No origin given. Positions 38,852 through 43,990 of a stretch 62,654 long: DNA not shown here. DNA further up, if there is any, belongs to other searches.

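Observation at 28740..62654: A ~33-kb LacI-linked surface glycan-degradation supercluster built mostly from giant lipoproteins; the best candidate for an undescribed system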

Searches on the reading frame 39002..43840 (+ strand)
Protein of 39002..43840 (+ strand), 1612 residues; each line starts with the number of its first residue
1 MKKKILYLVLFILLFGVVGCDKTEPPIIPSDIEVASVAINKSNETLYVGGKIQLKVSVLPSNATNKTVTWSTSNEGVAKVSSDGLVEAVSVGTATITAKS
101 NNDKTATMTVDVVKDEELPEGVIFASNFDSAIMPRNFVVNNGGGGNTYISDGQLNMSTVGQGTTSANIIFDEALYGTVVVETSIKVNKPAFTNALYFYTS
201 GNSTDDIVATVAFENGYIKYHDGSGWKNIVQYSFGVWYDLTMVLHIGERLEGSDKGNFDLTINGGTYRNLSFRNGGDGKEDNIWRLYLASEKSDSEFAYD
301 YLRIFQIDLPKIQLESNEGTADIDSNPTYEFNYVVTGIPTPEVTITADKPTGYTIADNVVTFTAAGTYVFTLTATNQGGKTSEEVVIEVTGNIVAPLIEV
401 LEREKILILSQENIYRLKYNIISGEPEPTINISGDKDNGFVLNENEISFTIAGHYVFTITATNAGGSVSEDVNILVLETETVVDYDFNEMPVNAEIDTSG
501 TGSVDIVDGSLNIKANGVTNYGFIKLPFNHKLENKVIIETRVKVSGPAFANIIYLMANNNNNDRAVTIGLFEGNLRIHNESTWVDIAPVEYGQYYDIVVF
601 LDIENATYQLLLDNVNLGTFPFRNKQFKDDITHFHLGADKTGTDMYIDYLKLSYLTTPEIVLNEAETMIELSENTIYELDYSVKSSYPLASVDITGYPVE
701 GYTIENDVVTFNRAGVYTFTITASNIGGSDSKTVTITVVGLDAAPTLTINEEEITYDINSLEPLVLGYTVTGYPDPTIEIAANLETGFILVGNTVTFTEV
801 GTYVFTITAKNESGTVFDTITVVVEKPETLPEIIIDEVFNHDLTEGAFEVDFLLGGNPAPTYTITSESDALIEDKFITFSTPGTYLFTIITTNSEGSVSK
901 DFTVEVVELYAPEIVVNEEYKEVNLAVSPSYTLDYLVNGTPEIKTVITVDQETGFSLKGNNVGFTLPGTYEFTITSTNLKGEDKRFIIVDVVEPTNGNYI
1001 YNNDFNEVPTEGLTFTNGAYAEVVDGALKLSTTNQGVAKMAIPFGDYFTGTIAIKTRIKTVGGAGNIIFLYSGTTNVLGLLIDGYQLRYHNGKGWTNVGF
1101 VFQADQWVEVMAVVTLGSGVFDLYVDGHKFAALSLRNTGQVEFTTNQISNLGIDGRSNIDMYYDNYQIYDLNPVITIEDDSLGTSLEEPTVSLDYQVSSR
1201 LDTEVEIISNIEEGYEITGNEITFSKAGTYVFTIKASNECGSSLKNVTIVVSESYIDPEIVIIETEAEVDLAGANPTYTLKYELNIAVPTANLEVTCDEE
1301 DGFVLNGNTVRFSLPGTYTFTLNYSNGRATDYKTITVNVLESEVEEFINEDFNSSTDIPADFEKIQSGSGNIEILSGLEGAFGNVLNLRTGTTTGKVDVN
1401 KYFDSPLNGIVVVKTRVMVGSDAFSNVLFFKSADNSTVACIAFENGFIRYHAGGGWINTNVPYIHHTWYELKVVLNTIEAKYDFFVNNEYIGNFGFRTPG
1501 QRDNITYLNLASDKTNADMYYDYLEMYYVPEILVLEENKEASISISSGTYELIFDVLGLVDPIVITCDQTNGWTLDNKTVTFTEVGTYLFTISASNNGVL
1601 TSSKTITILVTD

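Call 4: search_protein_families(library=pfam, proteins=[window:39002-43840:+], max_evalue=0.01)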
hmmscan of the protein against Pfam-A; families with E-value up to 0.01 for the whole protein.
window:39002-43840:+ (1612 aa): 8 families
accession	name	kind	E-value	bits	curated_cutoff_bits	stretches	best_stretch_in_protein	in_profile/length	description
PF18981.6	InlK_D3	-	3e-24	85.3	25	2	706-738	41-73/75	Internalin K domain (D3/D4)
PF02368.24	Big_2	-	6.9e-15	55.2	22.8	1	34-110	2-79/79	Bacterial Ig-like domain (group 2)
PF00801.26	PKD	-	1.5e-14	54.2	23.5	0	709-738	51-80/80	PKD domain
PF22585.3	Sialidase-like_CBM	-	1.7e-06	28.5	27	0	214-250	76-112/156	Sialidase-like, CBM domain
PF05345.18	He_PIG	-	1.9e-06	28.7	24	0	713-738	69-95/96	Putative Ig domain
PF18911.6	PKD_4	-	3e-05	24.4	27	0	360-390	54-84/85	PKD domain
PF16411.10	SusF_SusE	-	0.0038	18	27.5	0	438-481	65-108/167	Outer membrane protein SusF_SusE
PF22359.2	Big-like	-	0.0084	16.8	27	1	77-112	12-46/48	Bacterial Ig-like domain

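Call 10: search_solved_structures(query=window:39002-43840:+, max_evalue=0.01)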
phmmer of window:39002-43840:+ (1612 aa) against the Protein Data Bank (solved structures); distinct sequences matched with E-value up to 0.01: 1.
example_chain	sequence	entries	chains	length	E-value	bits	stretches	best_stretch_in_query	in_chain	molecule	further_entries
7quz_AAA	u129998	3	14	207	1e-11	46.2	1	29-113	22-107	Beta-1,3-glucanase bglH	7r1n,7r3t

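Call 21: search_protein_families(library=ncbifam, proteins=[window:39002-43840:+], max_evalue=0.01)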
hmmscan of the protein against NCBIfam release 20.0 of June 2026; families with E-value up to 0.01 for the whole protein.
window:39002-43840:+ (1612 aa): 5 families
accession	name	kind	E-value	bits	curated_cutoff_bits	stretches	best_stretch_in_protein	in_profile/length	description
TIGR03769.1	P_ac_wall_RPT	domain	5.3e-14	52.5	30.9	0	710-739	8-40/41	TIGR03769 domain-containing protein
TIGR03786.1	strep_pil_rpt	domain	1.5e-09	38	31.85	0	794-819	3-30/70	streptococcal pilin isopeptide linkage domain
NF033932.1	LapB_rpt_80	domain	0.00098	19.4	45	1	715-759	1-45/83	LapB repeat-containing protein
NF038134.1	choice_anch_M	domain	0.0049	16.9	55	0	361-381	150-172/184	choice-of-anchor M domain-containing protein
NF053514.2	JUQZ_fam_ocin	equivalog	0.0095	16.2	40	0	1-112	1-106/107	BLB8/JUQZ-1 family protein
